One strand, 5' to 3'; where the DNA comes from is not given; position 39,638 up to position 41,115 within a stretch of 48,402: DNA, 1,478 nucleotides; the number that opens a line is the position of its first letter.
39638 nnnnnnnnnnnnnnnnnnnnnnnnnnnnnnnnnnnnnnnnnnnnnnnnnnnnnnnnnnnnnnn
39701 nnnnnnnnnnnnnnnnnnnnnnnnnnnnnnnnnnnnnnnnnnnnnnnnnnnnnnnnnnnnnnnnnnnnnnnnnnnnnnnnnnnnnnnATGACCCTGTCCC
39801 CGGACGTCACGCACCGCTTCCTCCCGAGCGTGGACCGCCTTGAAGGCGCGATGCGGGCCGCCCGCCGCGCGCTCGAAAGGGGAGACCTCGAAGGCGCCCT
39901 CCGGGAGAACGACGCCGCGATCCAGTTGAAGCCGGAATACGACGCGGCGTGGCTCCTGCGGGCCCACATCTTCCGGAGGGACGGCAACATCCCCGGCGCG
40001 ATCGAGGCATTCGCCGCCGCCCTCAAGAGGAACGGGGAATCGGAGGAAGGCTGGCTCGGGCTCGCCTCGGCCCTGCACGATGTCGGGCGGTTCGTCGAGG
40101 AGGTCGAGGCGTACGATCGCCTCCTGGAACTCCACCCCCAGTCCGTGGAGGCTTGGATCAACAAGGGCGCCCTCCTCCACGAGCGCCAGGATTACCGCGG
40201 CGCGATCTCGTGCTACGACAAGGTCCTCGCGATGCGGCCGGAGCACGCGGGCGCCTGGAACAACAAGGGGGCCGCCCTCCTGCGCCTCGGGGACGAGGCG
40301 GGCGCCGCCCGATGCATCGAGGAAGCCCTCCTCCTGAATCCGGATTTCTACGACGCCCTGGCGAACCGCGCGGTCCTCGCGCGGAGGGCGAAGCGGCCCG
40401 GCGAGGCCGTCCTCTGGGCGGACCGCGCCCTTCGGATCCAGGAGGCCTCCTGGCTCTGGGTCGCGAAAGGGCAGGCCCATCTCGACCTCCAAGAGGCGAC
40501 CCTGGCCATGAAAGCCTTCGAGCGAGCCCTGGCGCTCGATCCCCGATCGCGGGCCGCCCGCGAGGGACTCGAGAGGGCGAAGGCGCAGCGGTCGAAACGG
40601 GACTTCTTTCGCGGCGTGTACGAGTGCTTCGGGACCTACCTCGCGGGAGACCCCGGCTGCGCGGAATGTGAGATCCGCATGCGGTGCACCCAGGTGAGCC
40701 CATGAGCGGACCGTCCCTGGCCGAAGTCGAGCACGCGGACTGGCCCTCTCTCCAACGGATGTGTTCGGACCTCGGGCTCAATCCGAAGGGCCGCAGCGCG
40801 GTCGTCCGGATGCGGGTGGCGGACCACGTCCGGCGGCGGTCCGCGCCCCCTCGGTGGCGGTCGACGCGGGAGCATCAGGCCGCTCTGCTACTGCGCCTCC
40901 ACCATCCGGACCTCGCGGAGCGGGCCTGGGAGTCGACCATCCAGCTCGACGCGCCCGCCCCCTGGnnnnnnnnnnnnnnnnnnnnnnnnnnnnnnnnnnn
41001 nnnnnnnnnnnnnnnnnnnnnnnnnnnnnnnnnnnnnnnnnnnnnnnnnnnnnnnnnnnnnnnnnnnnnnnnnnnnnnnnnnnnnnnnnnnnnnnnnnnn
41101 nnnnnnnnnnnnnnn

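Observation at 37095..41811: Translationally coupled three-gene TPR operon decorated with Zn-ribbon, HhH, Cys4 and SAP/HeH-like modules, beside the fibrillarin/S15/RecJ/Orc1 block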

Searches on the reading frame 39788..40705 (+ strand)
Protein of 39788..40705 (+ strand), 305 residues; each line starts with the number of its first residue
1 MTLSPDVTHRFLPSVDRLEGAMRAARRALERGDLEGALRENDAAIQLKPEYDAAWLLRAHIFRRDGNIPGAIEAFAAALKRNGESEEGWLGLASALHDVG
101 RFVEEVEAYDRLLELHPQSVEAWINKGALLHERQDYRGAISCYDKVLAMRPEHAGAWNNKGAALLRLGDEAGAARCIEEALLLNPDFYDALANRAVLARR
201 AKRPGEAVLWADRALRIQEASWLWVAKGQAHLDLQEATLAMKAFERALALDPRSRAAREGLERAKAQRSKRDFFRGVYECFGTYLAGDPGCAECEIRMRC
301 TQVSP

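Call 7: search_protein_families(library=pfam, proteins=[window:39788-40705:+], max_evalue=0.1)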
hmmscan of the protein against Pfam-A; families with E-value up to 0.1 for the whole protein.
window:39788-40705:+ (305 aa): 24 families
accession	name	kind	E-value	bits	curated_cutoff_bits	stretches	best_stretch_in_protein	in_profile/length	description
PF00515.34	TPR_1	-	3e-29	100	27.8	4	120-153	1-34/34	Tetratricopeptide repeat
PF07719.23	TPR_2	-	3.1e-28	96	27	4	154-186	1-33/34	Tetratricopeptide repeat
PF13432.12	TPR_16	-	3.2e-25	88.6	32.7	5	56-119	1-64/65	Tetratricopeptide repeat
PF13431.12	TPR_17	-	1.1e-23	81.9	24.4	3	108-140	1-33/34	Tetratricopeptide repeat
PF13428.12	TPR_14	-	1.4e-22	78.3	23.5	4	87-128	2-43/44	Tetratricopeptide repeat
PF13181.12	TPR_8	-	3.2e-22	77.2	25.7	3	223-252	3-32/34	Tetratricopeptide repeat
PF13414.12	TPR_11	-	1.4e-19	69.9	26.8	2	128-168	2-42/42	TPR repeat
PF13371.12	TPR_9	-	3.4e-14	53.1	35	3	129-197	4-72/73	Tetratricopeptide repeat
PF23914.1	TPR_CcmH_CycH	-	2.2e-13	50.8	42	2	44-152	42-153/158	Cytochrome c-type biogenesis protein H TPR domain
PF14559.12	TPR_19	-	8.5e-13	48.9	25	2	131-186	2-57/68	Tetratricopeptide repeat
PF13424.12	TPR_12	-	2.4e-10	40.9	30.1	4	121-181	4-72/77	Tetratricopeptide repeat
PF01239.28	PPTA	-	2.2e-08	33.8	29.5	0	104-130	3-29/32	Protein prenyltransferase alpha subunit repeat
PF13174.12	TPR_6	-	4.2e-07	30.6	26.3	0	101-119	15-33/33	Tetratricopeptide repeat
PF13176.12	TPR_7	-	3.9e-06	27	27.9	0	122-151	1-30/36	Tetratricopeptide repeat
PF12895.13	ANAPC3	-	1.7e-05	25.4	27.2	0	108-178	11-80/82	Anaphase-promoting complex, cyclosome, subunit 3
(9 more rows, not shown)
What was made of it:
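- Pfam NatA_aux_su gives weak hits in g1 (E 1.9e-4) and g2 (E 4.8e-5; call 7).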

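Call 8: search_protein_families(library=ncbifam, proteins=[window:39788-40705:+], max_evalue=0.1)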
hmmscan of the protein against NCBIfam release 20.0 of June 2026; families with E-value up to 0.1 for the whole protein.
window:39788-40705:+ (305 aa): 23 families
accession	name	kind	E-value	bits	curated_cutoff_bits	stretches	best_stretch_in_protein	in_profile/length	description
TIGR02917.1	PEP_TPR_lipo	equivalog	3.4e-23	81.5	312.2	4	151-218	462-529/899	XrtA/PEP-CTERM system TPR-repeat protein PrsT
TIGR02521.1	type_IV_pilW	equivalog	1.6e-17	63.9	154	2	65-213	44-194/234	type IV pilus biogenesis/stability protein PilW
NF033920.0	C39_PA2778_fam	equivalog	4e-16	59.2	150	2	104-184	174-254/255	PA2778 family cysteine peptidase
NF033762.1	social_mot_Tgl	equivalog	3e-12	46.4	225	1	64-196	43-178/252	social motility TPR repeat lipoprotein Tgl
NF040959.1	MamA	equivalog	1.4e-11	44.2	200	2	64-208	49-193/204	magnetosome protein MamA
TIGR02552.1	LcrH_SycD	equivalog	3.5e-10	39.7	104.8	1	95-185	27-117/136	SycD/LcrH family type III secretion system chaperone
TIGR03939.1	PGA_TPR_OMP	equivalog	5.2e-10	38.2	366.65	1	59-221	93-262/800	poly-beta-1,6 N-acetyl-D-glucosamine export porin PgaA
NF033758.1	gliding_GltE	equivalog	1.3e-08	34.3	225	2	31-151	235-356/411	adventurous gliding motility TPR repeat lipoprotein GltE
NF008757.0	PRK11788.1-5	equivalog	1e-07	31.4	363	1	98-203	192-298/388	lipopolysaccharide assembly protein LapB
TIGR00990.1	3a0801s09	subfamily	3.6e-07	29.2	757.25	2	149-253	326-431/615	mitochondrial import receptor subunit TOM70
TIGR04510.1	mod_pep_cyc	subfamily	3.7e-07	29.1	400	1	22-248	402-626/814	putative peptide modification system cyclase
NF052415.1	T3SS_chap_SctY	equivalog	2.4e-06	28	70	1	174-249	25-105/106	type III secretion apparatus assembly chaperone SctY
NF047507.1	TPR_BatC_Lepto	exception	3.2e-06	26.8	175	1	124-200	62-142/214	TPR repeat-containing protein BatC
NF040561.1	PrimPol_Msp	equivalog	4.4e-05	22.2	200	1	119-172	24-76/515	CRISPR-associated primase-polymerase type A1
NF008391.2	PRK11189.1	equivalog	0.0001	21.9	250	1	110-171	89-150/297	lipoprotein NlpI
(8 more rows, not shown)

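Call 19: find_encoding_contigs(protein=window:39788-40705:+, flank=10000, max_places=6)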
Protein window:39788-40705:+ (305 aa): 5 contigs read that carry it; 4 places shown.
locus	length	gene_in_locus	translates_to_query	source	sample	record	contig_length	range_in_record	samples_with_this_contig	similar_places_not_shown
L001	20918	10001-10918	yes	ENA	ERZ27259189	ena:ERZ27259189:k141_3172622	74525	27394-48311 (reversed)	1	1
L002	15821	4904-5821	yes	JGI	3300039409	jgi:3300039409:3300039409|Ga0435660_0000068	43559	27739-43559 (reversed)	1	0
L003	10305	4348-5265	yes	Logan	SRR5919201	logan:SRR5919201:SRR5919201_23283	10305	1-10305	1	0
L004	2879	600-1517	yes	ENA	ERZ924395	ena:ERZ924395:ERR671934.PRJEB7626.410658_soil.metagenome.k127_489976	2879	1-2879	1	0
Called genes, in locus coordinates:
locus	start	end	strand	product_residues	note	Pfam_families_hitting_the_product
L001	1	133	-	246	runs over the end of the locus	PF00795:CN_hydrolase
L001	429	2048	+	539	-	PF13520:AA_permease_2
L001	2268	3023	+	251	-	PF00491:Arginase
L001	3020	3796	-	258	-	-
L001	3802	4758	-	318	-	PF00149:Metallophos (faint), PF12850:Metallophos_2 (faint), PF14582:Metallophos_3 (faint)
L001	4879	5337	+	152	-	PF00160:Pro_isomerase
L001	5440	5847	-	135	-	-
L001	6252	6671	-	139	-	PF01521:Fe-S_biosyn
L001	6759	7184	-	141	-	PF00583:Acetyltransf_1, PF13302:Acetyltransf_3, PF13673:Acetyltransf_10, PF13508:Acetyltransf_7, PF08445:FR47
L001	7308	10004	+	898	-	PF13371:TPR_9, PF13432:TPR_16, PF14559:TPR_19 (weak), PF13371:TPR_9, PF13432:TPR_16, PF14559:TPR_19, PF13432:TPR_16 (weak), PF00515:TPR_1, +11 more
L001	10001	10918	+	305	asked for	PF23914:TPR_CcmH_CycH (weak), PF13428:TPR_14 (weak), PF13432:TPR_16, PF13428:TPR_14 (weak), PF00515:TPR_1 (weak), PF13432:TPR_16 (weak), PF13371:TPR_9, PF13414:TPR_11 (weak), +12 more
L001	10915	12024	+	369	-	PF00515:TPR_1 (faint), PF13432:TPR_16 (weak), PF23914:TPR_CcmH_CycH (weak), PF13432:TPR_16, PF13414:TPR_11, PF14559:TPR_19 (weak), PF13424:TPR_12 (weak), PF13432:TPR_16 (weak), +9 more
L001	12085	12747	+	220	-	PF01269:Fibrillarin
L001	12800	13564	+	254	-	PF03848:TehB (weak), PF13489:Methyltransf_23, PF13649:Methyltransf_25, PF13847:Methyltransf_31, PF08241:Methyltransf_11, PF08242:Methyltransf_12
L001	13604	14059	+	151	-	PF08069:Ribosomal_S13_N, PF00312:Ribosomal_S15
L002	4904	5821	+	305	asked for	PF23914:TPR_CcmH_CycH (weak), PF13428:TPR_14 (weak), PF13432:TPR_16, PF13428:TPR_14 (weak), PF00515:TPR_1 (weak), PF13432:TPR_16 (weak), PF13371:TPR_9, PF13414:TPR_11 (weak), +12 more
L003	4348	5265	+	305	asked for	PF23914:TPR_CcmH_CycH (weak), PF13428:TPR_14 (weak), PF13432:TPR_16, PF13428:TPR_14 (weak), PF00515:TPR_1 (weak), PF13432:TPR_16 (weak), PF13371:TPR_9, PF13414:TPR_11 (weak), +12 more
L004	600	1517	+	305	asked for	PF23914:TPR_CcmH_CycH (weak), PF13428:TPR_14 (weak), PF13432:TPR_16, PF13428:TPR_14 (weak), PF00515:TPR_1 (weak), PF13432:TPR_16 (weak), PF13371:TPR_9, PF13414:TPR_11 (weak), +12 more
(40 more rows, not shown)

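Call 57: find_homologous_proteins(query=window:39788-40702:+, max_evalue=1e-20)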
Query window:39788-40702:+ (305 aa): 147 proteins with E <= 1e-20 among 8000 candidates; the best 120 are listed.
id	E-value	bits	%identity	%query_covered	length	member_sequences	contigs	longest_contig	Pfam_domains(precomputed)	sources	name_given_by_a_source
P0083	9.1e-198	674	99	100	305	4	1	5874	PF14863.13,PF13431.13,PF23914.2,PF13414.13,PF13176.13,PF13428.13,PF14559.13,PF13371.13,PF00515.35,PF12895.14,PF13424.13,PF13432.13,PF13429.13,PF13181.13,PF01239.29,PF07719.24,PF13174.13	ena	-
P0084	1.8e-176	604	88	100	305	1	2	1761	PF13431.13,PF23914.2,PF13414.13,PF13428.13,PF13374.13,PF14559.13,PF13371.13,PF00515.35,PF13424.13,PF13432.13,PF13181.13,PF01239.29,PF07719.24,PF13174.13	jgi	jgi:tetratricopeptide (TPR) repeat protein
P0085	4.3e-169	580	83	100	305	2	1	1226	PF13431.13,PF23914.2,PF13414.13,PF13176.13,PF13428.13,PF14559.13,PF13371.13,PF00515.35,PF13424.13,PF13432.13,PF13429.13,PF13181.13,PF01239.29,PF07719.24,PF13174.13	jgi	jgi:tetratricopeptide (TPR) repeat protein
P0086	3.6e-166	570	82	100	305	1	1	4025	PF13431.13,PF23914.2,PF13414.13,PF13176.13,PF13428.13,PF14559.13,PF13371.13,PF00515.35,PF12895.14,PF13424.13,PF13432.13,PF13429.13,PF13181.13,PF01239.29,PF07719.24,PF13174.13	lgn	-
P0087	3.9e-165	567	82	100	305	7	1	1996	PF13431.13,PF23914.2,PF13414.13,PF13176.13,PF12569.15,PF13428.13,PF13374.13,PF14559.13,PF24575.2,PF13371.13,PF00515.35,PF12895.14,PF13424.13,PF13432.13,PF13429.13,PF13181.13,PF01239.29,PF07719.24,PF13174.13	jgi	jgi:tetratricopeptide (TPR) repeat protein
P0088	2.0e-159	548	78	100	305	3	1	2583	PF14863.13,PF14853.13,PF13431.13,PF23914.2,PF13414.13,PF13176.13,PF13428.13,PF13374.13,PF14559.13,PF13371.13,PF00515.35,PF12895.14,PF13424.13,PF13432.13,PF13429.13,PF13181.13,PF01239.29,PF07719.24,PF13174.13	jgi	jgi:tetratricopeptide (TPR) repeat protein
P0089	9.3e-158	542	79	100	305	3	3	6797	PF13431.13,PF23914.2,PF13414.13,PF13176.13,PF12569.15,PF13428.13,PF14559.13,PF13371.13,PF00515.35,PF12895.14,PF13424.13,PF13432.13,PF13429.13,PF13181.13,PF01239.29,PF07719.24,PF13174.13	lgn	-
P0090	4.5e-155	534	77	100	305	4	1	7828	PF13431.13,PF23914.2,PF13414.13,PF13176.13,PF13428.13,PF14559.13,PF13371.13,PF00515.35,PF12895.14,PF13424.13,PF13432.13,PF13429.13,PF13181.13,PF01239.29,PF07719.24,PF13174.13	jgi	-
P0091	5.4e-155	533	77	100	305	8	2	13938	PF13431.13,PF23914.2,PF13414.13,PF13176.13,PF13428.13,PF14559.13,PF13371.13,PF00515.35,PF13424.13,PF13432.13,PF13429.13,PF13181.13,PF07719.24,PF13174.13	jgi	-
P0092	3.3e-153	528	76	100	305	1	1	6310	PF13431.13,PF23914.2,PF13414.13,PF13176.13,PF13428.13,PF13374.13,PF14559.13,PF13371.13,PF00515.35,PF13424.13,PF13432.13,PF13429.13,PF13181.13,PF01239.29,PF07719.24,PF13174.13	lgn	-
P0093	3.6e-152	524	77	100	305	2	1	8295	PF13431.13,PF23914.2,PF13414.13,PF13176.13,PF12569.15,PF13428.13,PF13374.13,PF14559.13,PF13371.13,PF00515.35,PF12895.14,PF13424.13,PF13432.13,PF13429.13,PF13181.13,PF01239.29,PF07719.24,PF13174.13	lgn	-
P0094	3.1e-150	518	75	100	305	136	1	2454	PF13431.13,PF23914.2,PF13414.13,PF13176.13,PF13428.13,PF14559.13,PF13371.13,PF00515.35,PF13424.13,PF13432.13,PF13429.13,PF13181.13,PF01239.29,PF07719.24,PF13174.13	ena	-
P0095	4.6e-150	517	76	100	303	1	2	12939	PF14853.13,PF13431.13,PF23914.2,PF13414.13,PF13176.13,PF13428.13,PF14559.13,PF13371.13,PF00515.35,PF13424.13,PF13432.13,PF13181.13,PF01239.29,PF07719.24,PF13174.13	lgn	-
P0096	2.5e-149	515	75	100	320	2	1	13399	PF14863.13,PF13431.13,PF23914.2,PF13414.13,PF13176.13,PF13428.13,PF14559.13,PF13371.13,PF00515.35,PF12895.14,PF13424.13,PF13432.13,PF13429.13,PF13181.13,PF01239.29,PF07719.24,PF13174.13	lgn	-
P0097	7.2e-149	513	74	100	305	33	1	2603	PF14853.13,PF13431.13,PF23914.2,PF13414.13,PF13176.13,PF13428.13,PF14559.13,PF13371.13,PF00515.35,PF12895.14,PF13424.13,PF13432.13,PF13429.13,PF13181.13,PF01239.29,PF07719.24,PF13174.13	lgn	-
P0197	3.5e-103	363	58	99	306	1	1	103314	PF13431.13,PF23914.2,PF13414.13,PF13176.13,PF13428.13,PF14559.13,PF13371.13,PF00515.35,PF13424.13,PF13432.13,PF13181.13,PF01239.29,PF07719.24,PF13174.13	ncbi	-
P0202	1.3e-94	335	53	96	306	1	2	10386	PF13431.13,PF23914.2,PF13414.13,PF13176.13,PF13428.13,PF14559.13,PF13371.13,PF00515.35,PF13424.13,PF13432.13,PF13429.13,PF13181.13,PF01239.29,PF07719.24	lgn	-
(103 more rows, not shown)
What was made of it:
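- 39788..40705 (+): Gene 2 (305 aa): TPR plus a C-terminal Cys4 tail. 147 clusters with E<=1e-20; nearly all of the 120 listed are 303-307 aa (call 57).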

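Call 58: find_encoding_contigs(protein=P0202, flank=8000, max_places=2)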
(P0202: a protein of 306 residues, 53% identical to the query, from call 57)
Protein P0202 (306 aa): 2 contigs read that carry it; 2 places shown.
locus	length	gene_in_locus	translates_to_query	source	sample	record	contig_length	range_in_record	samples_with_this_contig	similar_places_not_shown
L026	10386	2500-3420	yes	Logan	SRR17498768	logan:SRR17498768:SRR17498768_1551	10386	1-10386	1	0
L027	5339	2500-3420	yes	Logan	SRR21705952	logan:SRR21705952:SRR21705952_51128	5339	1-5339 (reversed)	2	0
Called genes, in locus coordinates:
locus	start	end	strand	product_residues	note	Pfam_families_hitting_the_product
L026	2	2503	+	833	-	?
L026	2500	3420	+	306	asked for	PF23914:TPR_CcmH_CycH, PF13432:TPR_16, PF00515:TPR_1 (weak), PF07719:TPR_2 (weak), PF13424:TPR_12 (weak), PF13371:TPR_9 (weak), PF13414:TPR_11, PF13432:TPR_16 (weak), +9 more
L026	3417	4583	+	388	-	PF13371:TPR_9 (faint), PF13424:TPR_12 (faint), PF13428:TPR_14 (faint), PF13432:TPR_16 (faint), PF13176:TPR_7 (faint), PF13429:TPR_15 (faint), PF13414:TPR_11 (weak), PF07719:TPR_2 (weak), +6 more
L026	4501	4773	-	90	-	-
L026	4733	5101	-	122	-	-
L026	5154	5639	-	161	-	-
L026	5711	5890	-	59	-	-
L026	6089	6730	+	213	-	PF01269:Fibrillarin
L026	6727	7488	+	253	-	PF13480:Acetyltransf_6 (weak), PF00583:Acetyltransf_1 (weak), PF13508:Acetyltransf_7 (weak)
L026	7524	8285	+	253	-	PF03848:TehB (weak), PF02353:CMAS (weak), PF13489:Methyltransf_23, PF05175:MTS (weak), PF13847:Methyltransf_31, PF08241:Methyltransf_11, PF08242:Methyltransf_12, PF13649:Methyltransf_25, +1 more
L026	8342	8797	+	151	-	PF08069:Ribosomal_S13_N, PF00312:Ribosomal_S15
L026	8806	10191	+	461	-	PF01368:DHH, PF02272:DHHA1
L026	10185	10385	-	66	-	?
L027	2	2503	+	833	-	?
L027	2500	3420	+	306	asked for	PF23914:TPR_CcmH_CycH, PF13432:TPR_16, PF00515:TPR_1 (weak), PF07719:TPR_2 (weak), PF13424:TPR_12 (weak), PF13371:TPR_9 (weak), PF13414:TPR_11, PF13432:TPR_16 (weak), +9 more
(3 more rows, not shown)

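Call 59: find_encoding_contigs(protein=P0197, flank=10000, max_places=1)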
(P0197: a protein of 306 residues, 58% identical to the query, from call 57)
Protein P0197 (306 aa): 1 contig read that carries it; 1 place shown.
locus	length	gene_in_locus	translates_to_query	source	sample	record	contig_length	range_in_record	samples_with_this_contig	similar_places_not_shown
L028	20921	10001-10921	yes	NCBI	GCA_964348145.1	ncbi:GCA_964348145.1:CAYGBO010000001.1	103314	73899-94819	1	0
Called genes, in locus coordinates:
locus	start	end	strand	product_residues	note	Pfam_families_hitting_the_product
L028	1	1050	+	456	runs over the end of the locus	PF04715:, PF00425:Chorismate_bind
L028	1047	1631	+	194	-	PF00117:GATase, PF07722:Peptidase_C26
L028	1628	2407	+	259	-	-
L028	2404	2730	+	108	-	PF00591:Glycos_transf_3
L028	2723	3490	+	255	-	PF00218:IGPS, PF03060:NMO (weak)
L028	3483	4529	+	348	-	-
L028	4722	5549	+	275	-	PF00290:Trp_syntA, PF00977:His_biosynth (faint)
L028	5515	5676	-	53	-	-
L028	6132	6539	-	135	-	PF01521:Fe-S_biosyn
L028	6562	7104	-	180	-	PF13302:Acetyltransf_3, PF00583:Acetyltransf_1, PF13420:Acetyltransf_4 (weak), PF13673:Acetyltransf_10, PF13508:Acetyltransf_7, PF08445:FR47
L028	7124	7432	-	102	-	-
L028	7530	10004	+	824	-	PF13371:TPR_9 (weak), PF13432:TPR_16, PF14559:TPR_19, PF13432:TPR_16, PF13371:TPR_9 (weak), PF13432:TPR_16, PF00515:TPR_1, PF07719:TPR_2, +15 more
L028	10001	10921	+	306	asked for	PF23914:TPR_CcmH_CycH (weak), PF13432:TPR_16 (weak), PF13428:TPR_14 (weak), PF00515:TPR_1 (weak), PF13432:TPR_16 (weak), PF14559:TPR_19 (weak), PF13414:TPR_11 (weak), PF00515:TPR_1, +8 more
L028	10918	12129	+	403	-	PF13371:TPR_9 (faint), PF13424:TPR_12 (faint), PF13432:TPR_16 (weak), PF13428:TPR_14 (weak), PF13432:TPR_16, PF14559:TPR_19, PF23914:TPR_CcmH_CycH (weak), PF13432:TPR_16 (weak), +9 more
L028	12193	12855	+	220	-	PF01269:Fibrillarin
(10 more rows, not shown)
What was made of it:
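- The entire IscA-to-Orc1 block is syntenic (calls 19, 59).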

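Call 93: search_protein_families(library=padloc, proteins=[window:39788-40705:+], max_evalue=0.001)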
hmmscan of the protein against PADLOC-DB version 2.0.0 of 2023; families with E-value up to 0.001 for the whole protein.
window:39788-40705:+ (305 aa): 0 families

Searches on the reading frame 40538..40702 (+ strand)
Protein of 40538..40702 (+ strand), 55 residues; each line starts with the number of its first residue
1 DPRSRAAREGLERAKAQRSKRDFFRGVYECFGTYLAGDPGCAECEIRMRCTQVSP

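Call 18: search_protein_families(library=pfam, proteins=[window:40538-40702:+], max_evalue=10)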
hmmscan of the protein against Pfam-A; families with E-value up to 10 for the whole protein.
seq(55 aa): 0 families

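Call 46: search_solved_structures(query=A5, max_evalue=10, show_alignments=3)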
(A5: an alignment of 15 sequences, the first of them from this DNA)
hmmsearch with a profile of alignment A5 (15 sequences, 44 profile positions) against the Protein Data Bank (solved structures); distinct sequences matched with E-value up to 10: 0.
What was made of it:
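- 40625..40687 (+): C-x10-C-x2-C-x5-C metal-binding motif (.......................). No Pfam or PDB match (calls 18, 46).
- Closest known: Endonuclease III/MutY iron-sulfur cluster loop. Different: There is no HhH-GPD or nuclease domain, and no profile match (calls 18, 46).
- Tried and rejected: No Pfam or PDB hit (calls 18, 46).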

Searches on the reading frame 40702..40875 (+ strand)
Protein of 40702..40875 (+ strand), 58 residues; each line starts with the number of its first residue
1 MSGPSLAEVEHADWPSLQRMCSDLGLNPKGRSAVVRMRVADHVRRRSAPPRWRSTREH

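Call 45: search_solved_structures(query=A4, max_evalue=10, show_alignments=3)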
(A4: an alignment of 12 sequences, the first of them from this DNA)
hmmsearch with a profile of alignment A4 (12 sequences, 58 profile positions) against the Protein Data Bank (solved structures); distinct sequences matched with E-value up to 10: 1.
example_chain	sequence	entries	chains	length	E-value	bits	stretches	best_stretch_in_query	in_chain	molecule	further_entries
5e7t_B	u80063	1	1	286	3.4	10.5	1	3-17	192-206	Minor structural protein 5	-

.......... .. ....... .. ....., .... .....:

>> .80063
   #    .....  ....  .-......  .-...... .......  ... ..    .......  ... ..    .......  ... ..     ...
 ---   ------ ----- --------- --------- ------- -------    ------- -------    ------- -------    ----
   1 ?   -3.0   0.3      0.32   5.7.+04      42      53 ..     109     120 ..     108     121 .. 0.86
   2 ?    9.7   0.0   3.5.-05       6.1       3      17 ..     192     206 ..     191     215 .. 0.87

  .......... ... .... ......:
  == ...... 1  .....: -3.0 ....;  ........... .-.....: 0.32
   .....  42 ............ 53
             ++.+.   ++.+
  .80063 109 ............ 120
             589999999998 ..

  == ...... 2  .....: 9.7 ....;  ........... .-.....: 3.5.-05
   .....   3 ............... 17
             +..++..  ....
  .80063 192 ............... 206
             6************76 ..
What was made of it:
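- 40735..40842 (+): SAP/HeH-like helix-loop-helix (aa 12-47). No PDB sequence hit (call 45).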

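Call 55: search_protein_families(library=pfam, alignment_id=A4, max_evalue=10)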
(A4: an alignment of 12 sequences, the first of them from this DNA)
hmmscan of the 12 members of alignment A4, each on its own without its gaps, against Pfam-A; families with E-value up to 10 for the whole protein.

A. member 1, seq(58 aa): 2 families
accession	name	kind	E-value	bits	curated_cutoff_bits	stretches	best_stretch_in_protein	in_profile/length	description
PF23931.1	Terminase_6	-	0.0037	18.2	27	1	11-41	50-76/96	Terminase small subunit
PF13591.12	MerR_2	-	0.028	14.6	29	1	16-37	47-68/84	MerR HTH family regulatory protein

B. families by the number of members that match (of 12 scanned): 6 families
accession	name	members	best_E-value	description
PF23931.1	Terminase_6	6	0.0037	Terminase small subunit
PF02037.33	SAP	4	0.057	SAP domain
PF13591.12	MerR_2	3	0.028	MerR HTH family regulatory protein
PF02476.21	US2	2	0.12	Herpesvirus US2 family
PF20217.3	DUF6577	1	0.11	Family of unknown function (DUF6577)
PF17408.7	MCD_N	1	0.19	Malonyl-CoA decarboxylase N-terminal domain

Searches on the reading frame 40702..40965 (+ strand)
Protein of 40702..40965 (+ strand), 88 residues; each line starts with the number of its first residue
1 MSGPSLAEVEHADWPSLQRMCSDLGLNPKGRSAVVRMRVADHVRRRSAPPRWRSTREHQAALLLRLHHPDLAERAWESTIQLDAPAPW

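Call 18: search_protein_families(library=pfam, proteins=[window:40702-40965:+], max_evalue=10)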
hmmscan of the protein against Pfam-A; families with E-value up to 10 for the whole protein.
seq(88 aa): 2 families
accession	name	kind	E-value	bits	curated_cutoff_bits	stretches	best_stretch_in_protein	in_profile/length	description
PF23931.1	Terminase_6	-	0.007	17.3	27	1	11-42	50-77/96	Terminase small subunit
PF13591.12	MerR_2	-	0.051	13.8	29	1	16-37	47-68/84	MerR HTH family regulatory protein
